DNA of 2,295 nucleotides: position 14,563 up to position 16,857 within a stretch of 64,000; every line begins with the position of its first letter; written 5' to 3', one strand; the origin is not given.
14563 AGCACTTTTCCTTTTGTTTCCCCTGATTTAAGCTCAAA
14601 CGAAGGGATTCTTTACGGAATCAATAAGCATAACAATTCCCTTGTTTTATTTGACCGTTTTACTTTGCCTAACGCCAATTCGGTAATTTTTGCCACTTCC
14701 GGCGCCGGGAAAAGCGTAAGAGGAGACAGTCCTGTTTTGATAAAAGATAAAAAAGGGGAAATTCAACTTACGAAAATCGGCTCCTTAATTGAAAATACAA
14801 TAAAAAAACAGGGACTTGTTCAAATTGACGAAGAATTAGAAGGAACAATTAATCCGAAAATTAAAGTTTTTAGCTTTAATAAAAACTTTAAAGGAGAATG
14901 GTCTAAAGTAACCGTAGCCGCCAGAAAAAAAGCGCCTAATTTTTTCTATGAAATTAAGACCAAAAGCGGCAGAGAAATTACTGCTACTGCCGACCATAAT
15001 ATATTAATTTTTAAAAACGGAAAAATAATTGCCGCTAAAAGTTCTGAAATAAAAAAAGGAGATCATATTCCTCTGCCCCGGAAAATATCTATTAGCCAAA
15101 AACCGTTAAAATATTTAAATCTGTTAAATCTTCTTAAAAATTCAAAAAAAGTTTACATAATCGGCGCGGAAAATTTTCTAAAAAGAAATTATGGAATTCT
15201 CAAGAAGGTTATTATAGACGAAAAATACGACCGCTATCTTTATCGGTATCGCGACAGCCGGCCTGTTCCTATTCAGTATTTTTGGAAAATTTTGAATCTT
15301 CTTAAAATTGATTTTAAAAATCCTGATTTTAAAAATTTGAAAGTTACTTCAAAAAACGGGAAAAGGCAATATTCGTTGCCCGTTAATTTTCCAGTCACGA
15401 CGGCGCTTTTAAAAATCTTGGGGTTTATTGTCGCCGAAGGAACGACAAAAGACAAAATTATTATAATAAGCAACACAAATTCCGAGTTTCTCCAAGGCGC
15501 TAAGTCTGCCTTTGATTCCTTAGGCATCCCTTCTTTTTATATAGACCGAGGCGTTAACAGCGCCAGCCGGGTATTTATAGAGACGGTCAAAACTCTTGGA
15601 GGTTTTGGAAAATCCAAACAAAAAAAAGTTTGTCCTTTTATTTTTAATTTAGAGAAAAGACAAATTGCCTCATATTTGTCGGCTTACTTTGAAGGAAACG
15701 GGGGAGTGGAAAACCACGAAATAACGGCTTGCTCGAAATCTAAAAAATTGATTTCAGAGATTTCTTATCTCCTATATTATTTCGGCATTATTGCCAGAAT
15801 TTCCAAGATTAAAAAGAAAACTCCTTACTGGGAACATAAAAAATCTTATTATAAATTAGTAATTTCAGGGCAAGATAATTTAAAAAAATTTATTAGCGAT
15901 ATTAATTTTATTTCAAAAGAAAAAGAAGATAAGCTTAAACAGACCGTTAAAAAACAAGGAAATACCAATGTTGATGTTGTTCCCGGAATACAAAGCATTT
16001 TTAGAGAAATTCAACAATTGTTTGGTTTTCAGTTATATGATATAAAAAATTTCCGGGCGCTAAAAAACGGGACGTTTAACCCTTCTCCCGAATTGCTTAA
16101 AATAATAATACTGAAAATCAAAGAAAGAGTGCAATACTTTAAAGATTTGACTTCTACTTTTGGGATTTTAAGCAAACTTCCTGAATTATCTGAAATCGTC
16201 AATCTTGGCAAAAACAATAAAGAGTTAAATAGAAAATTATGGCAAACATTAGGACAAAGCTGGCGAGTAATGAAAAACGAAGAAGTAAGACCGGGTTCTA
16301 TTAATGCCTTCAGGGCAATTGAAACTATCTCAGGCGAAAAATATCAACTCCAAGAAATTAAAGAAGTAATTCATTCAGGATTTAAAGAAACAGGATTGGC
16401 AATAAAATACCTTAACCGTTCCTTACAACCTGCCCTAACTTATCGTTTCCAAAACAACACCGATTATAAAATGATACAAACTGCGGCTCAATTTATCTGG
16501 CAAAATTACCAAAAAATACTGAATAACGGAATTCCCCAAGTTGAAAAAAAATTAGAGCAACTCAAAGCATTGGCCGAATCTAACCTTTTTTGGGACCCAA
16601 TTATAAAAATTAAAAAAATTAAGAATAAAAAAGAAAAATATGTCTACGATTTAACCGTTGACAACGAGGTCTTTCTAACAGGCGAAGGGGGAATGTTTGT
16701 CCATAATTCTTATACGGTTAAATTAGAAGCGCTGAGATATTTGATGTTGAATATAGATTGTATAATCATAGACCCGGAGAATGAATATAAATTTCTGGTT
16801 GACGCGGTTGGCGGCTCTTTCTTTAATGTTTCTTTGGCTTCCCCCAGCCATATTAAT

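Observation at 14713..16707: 665-aa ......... intein splitting the Walker A P-loop of the VirB4-like T4SS ATPase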

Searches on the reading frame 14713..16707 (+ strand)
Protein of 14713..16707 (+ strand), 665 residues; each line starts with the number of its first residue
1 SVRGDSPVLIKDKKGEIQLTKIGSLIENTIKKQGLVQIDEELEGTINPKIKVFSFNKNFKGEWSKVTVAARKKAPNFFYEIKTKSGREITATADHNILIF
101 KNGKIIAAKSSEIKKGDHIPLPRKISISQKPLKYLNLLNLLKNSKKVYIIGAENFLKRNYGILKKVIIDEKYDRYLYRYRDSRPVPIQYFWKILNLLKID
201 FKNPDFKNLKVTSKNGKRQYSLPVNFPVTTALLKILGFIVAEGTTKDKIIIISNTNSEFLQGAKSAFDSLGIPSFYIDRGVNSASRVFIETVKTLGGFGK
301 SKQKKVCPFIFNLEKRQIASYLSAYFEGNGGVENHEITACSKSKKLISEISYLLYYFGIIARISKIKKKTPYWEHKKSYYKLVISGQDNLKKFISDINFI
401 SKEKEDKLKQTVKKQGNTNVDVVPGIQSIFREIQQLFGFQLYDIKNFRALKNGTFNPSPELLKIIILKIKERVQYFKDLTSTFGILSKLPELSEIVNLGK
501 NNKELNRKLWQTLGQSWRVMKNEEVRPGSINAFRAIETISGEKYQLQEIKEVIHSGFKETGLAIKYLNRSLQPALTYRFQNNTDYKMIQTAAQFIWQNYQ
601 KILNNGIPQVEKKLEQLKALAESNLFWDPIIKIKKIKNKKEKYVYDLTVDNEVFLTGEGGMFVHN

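Call 5: search_protein_families(library=pfam, proteins=[window:14713-16707:+], max_evalue=0.1)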
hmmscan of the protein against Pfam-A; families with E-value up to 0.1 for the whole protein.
window:14713-16707:+ (665 aa): 2 families
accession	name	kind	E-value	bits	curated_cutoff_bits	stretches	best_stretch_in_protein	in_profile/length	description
PF14890.11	Intein_splicing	-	3.5e-21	76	35.8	1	43-665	17-155/155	Intein splicing domain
PF14528.11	LAGLIDADG_3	-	1.3e-16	61.1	22.5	2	317-397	2-81/82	LAGLIDADG-like domain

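Call 6: search_protein_families(library=ncbifam, proteins=[window:14713-16707:+], max_evalue=0.1)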
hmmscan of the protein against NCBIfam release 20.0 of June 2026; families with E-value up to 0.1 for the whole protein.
window:14713-16707:+ (665 aa): 12 families
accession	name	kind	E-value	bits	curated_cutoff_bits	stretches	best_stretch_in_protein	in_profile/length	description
NF011491.0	PRK14898.1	equivalog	1.1e-44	152.7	783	2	2-447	77-461/860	DNA-directed RNA polymerase subunit A''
NF045703.1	rSAM_Tes_intein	exception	1.9e-30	105.4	1700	1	9-415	164-561/1040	tetraether lipid synthase Tes, intein-containing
NF005852.0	PRK07773.1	equivalog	2.5e-24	85.6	780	3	293-425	586-726/886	replicative DNA helicase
NF003159.0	PRK04132.1-4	equivalog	2.5e-23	82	999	2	200-665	145-584/852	replication factor C small subunit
NF003157.0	PRK04132.1-2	equivalog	4.6e-23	81.1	1103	2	199-659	139-591/864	replication factor C small subunit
NF011303.0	PRK14715.1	equivalog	3.2e-22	77.5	1585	1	46-406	938-1317/1627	DNA-directed DNA polymerase II large subunit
NF011418.0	PRK14845.1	equivalog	1.7e-19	69.2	756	1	35-533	51-431/1049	translation initiation factor IF-2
TIGR01445.1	intein_Nterm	domain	2.7e-13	50.7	24.5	1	2-98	2-82/83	intein N-terminal splicing region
NF038098.1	GyrA_w_intein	exception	1e-09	36.9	1850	1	235-432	242-449/1232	intein-containing DNA gyrase subunit A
NF011302.0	PRK14714.1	equivalog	1e-09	36.6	1791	1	6-127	937-1058/1350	DNA-directed DNA polymerase II large subunit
NF038162.1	RtcB_rel_intein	exception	1.9e-08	32.8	1150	1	33-119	106-187/961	intein-containing RtcB family protein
TIGR01443.1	intein_Cterm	domain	0.022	15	15.6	1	643-665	1-23/24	intein C-terminal splicing region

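Call 9: find_homologous_proteins(query=window:14713-16707:+, max_evalue=0.00001)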
Query window:14713-16707:+ (665 aa): 32 proteins with E <= 0.00001 among 8000 candidates.
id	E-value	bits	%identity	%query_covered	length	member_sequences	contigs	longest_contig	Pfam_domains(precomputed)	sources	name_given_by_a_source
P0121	2.4e-249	847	58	100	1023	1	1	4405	PF19044.7,PF14528.12,PF12846.14,PF14890.12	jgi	-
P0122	1.5e-218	745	57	95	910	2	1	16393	PF14528.12,PF14890.12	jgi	jgi:intein/homing endonuclease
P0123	2.4e-207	708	52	100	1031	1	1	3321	PF19044.7,PF14528.12,PF12846.14,PF14890.12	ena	-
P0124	1.6e-205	702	51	100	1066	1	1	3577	PF19044.7,PF14528.12,PF12846.14,PF14890.12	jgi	-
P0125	4.5e-194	664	49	100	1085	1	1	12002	PF19044.7,PF14528.12,PF12846.14,PF14890.12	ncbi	-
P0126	2.3e-186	639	58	79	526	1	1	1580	PF14528.12,PF14890.12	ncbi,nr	ncbi:MAG: hypothetical protein NTW06_02560, partial [Candidatus Falkowbacteria bacterium]|nr:hypothe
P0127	5.1e-177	608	58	53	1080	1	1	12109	PF19044.7,PF14528.12,PF12846.14,PF14890.12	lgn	-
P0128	7.9e-171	588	53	66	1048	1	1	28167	PF19044.7,PF14528.12,PF14890.12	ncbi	-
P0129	5.6e-170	585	58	72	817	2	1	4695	PF19044.7,PF14528.12,PF12846.14,PF14890.12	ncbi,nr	ncbi:ATP-binding protein, partial [Patescibacteria group bacterium]|nr:ATP-binding protein [Patescib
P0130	8.8e-167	574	47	67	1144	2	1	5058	PF19044.7,PF14528.12,PF12846.14,PF14890.12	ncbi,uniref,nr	ncbi:MAG: hypothetical protein COU09_00740 [Candidatus Harrisonbacteria bacterium CG10_big_fil_rev_8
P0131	2.7e-166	573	56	56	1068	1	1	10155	PF19044.7,PF14528.12,PF12846.14,PF14890.12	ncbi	-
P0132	8.3e-145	502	53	71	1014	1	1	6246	PF19044.7,PF14528.12,PF12846.14,PF14890.12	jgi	-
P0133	3.4e-140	486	42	72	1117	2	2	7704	PF19044.7,PF14528.12,PF12846.14,PF14890.12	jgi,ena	-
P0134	1.3e-137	478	57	62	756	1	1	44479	PF19044.7,PF14528.12,PF12846.14,PF14890.12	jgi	-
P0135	1.1e-136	475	61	56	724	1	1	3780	PF19044.7,PF14528.12,PF14890.12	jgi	jgi:hypothetical protein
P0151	2.2e-10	58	32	24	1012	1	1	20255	PF13412.13,PF08542.17,PF25361.2,PF14528.12,PF00004.36,PF13177.13,PF14890.12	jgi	jgi:DNA polymerase III delta prime subunit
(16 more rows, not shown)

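Call 10: search_solved_structures(query=window:14713-16707:+, max_evalue=0.01, show_alignments=2)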
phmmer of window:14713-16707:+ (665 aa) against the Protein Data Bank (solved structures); distinct sequences matched with E-value up to 0.01: 15.
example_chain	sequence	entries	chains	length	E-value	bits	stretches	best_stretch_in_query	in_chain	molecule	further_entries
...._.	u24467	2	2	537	2.8e-18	68.8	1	13-179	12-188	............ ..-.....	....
5o9i_A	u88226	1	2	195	5.5e-14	54.6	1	5-125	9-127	Transcription initiation factor IIB,Transcription initiation factor IIB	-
5o9j_A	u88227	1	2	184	7.6e-13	50.8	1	5-128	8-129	Transcription initiation factor IIB,Transcription initiation factor IIB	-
6rpq_A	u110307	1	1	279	5.7e-09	38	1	15-124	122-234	Ubiquitin-like protein SMT3,1108aa long hypothetical cell division control protein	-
2jmz_A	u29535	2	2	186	8e-07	30.9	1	21-128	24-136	Hypothetical protein MJ0781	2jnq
6rpp_A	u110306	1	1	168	4.9e-06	28.3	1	18-130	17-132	Cell division control protein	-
7qsu_A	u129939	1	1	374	7e-06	27.8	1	217-393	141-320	V-ATPase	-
6frh_A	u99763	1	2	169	4.2e-05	25.2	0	74-129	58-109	Replicative DNA helicase,Replicative DNA helicase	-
6frg_A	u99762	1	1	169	4.3e-05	25.2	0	74-129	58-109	Replicative DNA helicase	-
2lcj_A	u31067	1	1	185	0.00021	22.9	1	50-123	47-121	Pab polC intein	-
7oec_A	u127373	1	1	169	0.00064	21.3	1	49-124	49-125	DNA polymerase II large subunit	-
5bkh_A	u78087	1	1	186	0.00077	21.1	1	49-124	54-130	DNA polymerase II large subunit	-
6fre_A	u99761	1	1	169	0.001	20.7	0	74-129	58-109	Replicative DNA helicase,Replicative DNA helicase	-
1mi8_A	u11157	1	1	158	0.0011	20.5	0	59-129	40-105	DnaB intein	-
9hth_A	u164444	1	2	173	0.0012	20.4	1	76-119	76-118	DNA-directed DNA polymerase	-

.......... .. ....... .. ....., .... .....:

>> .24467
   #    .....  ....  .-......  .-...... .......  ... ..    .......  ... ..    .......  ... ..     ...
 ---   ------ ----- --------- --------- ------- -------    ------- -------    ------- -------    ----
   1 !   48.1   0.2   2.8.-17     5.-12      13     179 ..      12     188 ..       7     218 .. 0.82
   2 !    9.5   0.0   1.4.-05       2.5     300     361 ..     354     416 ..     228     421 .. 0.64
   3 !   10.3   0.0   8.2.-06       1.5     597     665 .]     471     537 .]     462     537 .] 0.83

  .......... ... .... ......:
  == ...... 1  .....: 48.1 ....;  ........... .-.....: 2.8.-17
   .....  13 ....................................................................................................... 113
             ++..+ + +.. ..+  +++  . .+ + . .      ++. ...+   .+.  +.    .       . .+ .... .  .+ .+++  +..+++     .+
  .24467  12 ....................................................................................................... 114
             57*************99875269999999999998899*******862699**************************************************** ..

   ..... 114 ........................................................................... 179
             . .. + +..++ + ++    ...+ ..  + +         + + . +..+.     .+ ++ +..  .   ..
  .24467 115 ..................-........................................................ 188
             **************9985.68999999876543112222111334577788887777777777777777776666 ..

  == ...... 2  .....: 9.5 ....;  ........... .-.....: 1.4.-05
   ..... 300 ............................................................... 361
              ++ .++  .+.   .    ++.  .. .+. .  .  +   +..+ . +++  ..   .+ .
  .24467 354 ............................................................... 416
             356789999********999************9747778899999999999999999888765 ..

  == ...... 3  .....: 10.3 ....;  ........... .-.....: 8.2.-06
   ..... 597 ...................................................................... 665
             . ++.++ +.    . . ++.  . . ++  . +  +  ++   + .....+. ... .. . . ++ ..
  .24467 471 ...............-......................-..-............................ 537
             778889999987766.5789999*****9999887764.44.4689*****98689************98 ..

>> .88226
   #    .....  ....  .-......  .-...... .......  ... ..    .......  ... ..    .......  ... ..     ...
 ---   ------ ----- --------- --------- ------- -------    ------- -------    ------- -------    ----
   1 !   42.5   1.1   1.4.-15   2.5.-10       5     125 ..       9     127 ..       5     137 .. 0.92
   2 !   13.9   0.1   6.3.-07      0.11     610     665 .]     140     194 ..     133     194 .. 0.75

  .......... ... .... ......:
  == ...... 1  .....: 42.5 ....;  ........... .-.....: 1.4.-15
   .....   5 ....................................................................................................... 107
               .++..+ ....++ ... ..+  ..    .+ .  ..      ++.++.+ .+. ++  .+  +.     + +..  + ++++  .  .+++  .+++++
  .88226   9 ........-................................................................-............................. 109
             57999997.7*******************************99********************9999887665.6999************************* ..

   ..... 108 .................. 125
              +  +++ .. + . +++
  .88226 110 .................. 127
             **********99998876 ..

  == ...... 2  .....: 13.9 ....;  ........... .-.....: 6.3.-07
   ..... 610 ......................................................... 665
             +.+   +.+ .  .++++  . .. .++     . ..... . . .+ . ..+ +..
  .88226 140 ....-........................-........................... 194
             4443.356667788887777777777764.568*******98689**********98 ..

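Call 37: find_related_loci(query=A3, collection=genome_contigs, flank=6000)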
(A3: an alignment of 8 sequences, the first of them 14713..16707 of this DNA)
Query A3 (665 aa) in genome_contigs; peptide patterns used: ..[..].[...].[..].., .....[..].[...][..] (x = any residue, [..] = any of these).
221 stretches matched a pattern; 164 encode a relative of the query (tblastn E <= 1e-3); the best 80 are kept; 80 distinct loci.
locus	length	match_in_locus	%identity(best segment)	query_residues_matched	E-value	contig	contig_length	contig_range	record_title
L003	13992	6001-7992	63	1-665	0e+0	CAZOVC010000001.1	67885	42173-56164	MAG TPA_asm: uncultured Candidatus Saccharibacteria bacterium isolate binchicken_co100_437 genome assembly, contig: NODE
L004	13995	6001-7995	63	1-665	0e+0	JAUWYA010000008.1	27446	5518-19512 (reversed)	MAG: Candidatus Nealsonbacteria bacterium isolate CSMAG_2698 CSMAG_2698_k141_452666_length_27446_cov_8.9871, whole genom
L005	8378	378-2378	59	1-665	0e+0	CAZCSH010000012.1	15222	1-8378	MAG TPA_asm: uncultured Candidatus Saccharibacteria bacterium isolate binchicken_co387_689 genome assembly, contig: NODE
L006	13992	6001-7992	60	1-665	0e+0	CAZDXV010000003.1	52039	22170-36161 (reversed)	MAG TPA_asm: uncultured Candidatus Saccharibacteria bacterium isolate SRP141376_co2_224 genome assembly, contig: NODE_15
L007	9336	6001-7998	60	1-665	0e+0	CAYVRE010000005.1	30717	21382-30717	MAG TPA_asm: uncultured Candidatus Saccharibacteria bacterium isolate SRP178699_co1_238 genome assembly, contig: NODE_15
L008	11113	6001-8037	61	1-665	0e+0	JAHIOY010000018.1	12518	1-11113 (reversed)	MAG: Patescibacteria group bacterium isolate KR13_S3.mb.32 KR13_S3.mb.32_k141_77530, whole genome shotgun sequence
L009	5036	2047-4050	59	1-665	0e+0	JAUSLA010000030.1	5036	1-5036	MAG: bacterium isolate E14_metabat.bin.93 E14_k141_88772, whole genome shotgun sequence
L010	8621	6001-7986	60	1-665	0e+0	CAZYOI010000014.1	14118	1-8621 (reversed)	MAG TPA_asm: uncultured Candidatus Saccharibacteria bacterium isolate SRP141376_co1_120 genome assembly, contig: NODE_84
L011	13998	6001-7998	59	1-665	0e+0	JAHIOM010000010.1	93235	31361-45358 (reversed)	MAG: Patescibacteria group bacterium isolate KR13_S3.mb.134 KR13_S3.mb.134_k141_170109, whole genome shotgun sequence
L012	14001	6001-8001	59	1-665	0e+0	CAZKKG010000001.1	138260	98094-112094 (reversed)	MAG TPA_asm: uncultured Candidatus Saccharibacteria bacterium isolate SRP178699_co1_415 genome assembly, contig: NODE_45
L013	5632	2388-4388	60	1-665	0e+0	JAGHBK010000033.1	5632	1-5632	MAG: bacterium isolate AUK254 PB_MBMC_208_c_000000000086, whole genome shotgun sequence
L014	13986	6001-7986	58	6-665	0e+0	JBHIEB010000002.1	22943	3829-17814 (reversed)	MAG: Candidatus Paceibacterales bacterium isolate b3.sp2_bin.52 NODE_548_length_22943_cov_6.132384, whole genome shotgun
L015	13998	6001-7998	57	1-665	0e+0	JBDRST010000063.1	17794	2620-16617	MAG: bacterium isolate MEGAHIT-group-3.28 k141_853810, whole genome shotgun sequence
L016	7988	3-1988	58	7-665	0e+0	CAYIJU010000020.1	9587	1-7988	MAG TPA_asm: uncultured Candidatus Saccharibacteria bacterium isolate ERP119705_co20_288 genome assembly, contig: NODE_8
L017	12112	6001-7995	57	1-665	0e+0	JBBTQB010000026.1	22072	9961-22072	MAG: Patescibacteria group bacterium isolate H51-bin038_1 H51_bin038_1_000000000026, whole genome shotgun sequence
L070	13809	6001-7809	39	1-665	4e-89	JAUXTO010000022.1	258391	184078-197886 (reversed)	MAG: Candidatus Gottesmanbacteria bacterium isolate C13_maxbin.100 C13_k141_317428, whole genome shotgun sequence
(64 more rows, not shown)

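Call 38: predict_structure(alignment_id=A2)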
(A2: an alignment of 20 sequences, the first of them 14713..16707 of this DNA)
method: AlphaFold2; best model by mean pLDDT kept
length: 665 residues; sequences in the alignment: 20
mean_pLDDT: 88.4   pTM: 0.82
mean pLDDT of the five models: 88.4, 88.2, 86.9, 81.1, 75.4
residues with pLDDT >= 90: 372; 70-90: 264; 50-70: 29; < 50: 0
segments of 3 or more residues with pLDDT < 50: none
pLDDT, mean of each block of 10 residues (from residue 1): 87 88 92 91 91 90 92 92 92 88 85 91 80 87 89 85 78 68 83 87 81 71 92 96 90 91 95 91 92 85 90 93 95 91 94 93 87 79 90 93 91 66 82 91 84 80 91 94 92 90 92 90 87 93 92 93 86 87 91 94 95 91 89 91 90 89 83
secondary structure, 60 per line:
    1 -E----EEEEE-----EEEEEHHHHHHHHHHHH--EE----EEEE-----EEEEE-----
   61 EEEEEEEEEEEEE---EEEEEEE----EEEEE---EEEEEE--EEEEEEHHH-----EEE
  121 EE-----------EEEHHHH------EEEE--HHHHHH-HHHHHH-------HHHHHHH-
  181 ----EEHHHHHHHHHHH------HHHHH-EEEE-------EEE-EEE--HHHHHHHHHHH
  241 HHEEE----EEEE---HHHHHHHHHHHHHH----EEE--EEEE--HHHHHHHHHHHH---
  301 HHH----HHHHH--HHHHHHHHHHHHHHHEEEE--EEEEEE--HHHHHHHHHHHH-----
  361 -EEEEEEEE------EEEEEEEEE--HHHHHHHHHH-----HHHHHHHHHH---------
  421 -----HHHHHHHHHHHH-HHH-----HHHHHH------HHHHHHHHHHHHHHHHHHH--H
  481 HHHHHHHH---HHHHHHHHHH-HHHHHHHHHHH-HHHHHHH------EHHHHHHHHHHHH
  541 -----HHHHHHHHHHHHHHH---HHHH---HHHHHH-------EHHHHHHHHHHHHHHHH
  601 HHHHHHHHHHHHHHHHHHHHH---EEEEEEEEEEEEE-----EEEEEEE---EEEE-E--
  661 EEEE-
elements in order: E7-11 E17-21 H22-33 E42-45 E51-55 E61-73 E77-83 E88-92 E96-101 E104-109 E118-122 E134-136 H137-140 E147-150 H153-158 H160-165 H173-179 H187-197 H204-208 E210-213 E221-223 E225-227 H230-242 E243-245 E250-253 H257-270 E275-277 E280-283 H286-297 H308-312 H315-329 E330-333 E336-341 H344-355 E362-369 E376-384 H387-396 H402-411 H426-437 H447-452 H459-477 H480-488 H492-501 H503-513 H515-521 H529-540 H546-560 H564-567 H571-576 H585-621 E625-637 E643-649 E653-656 E661-664
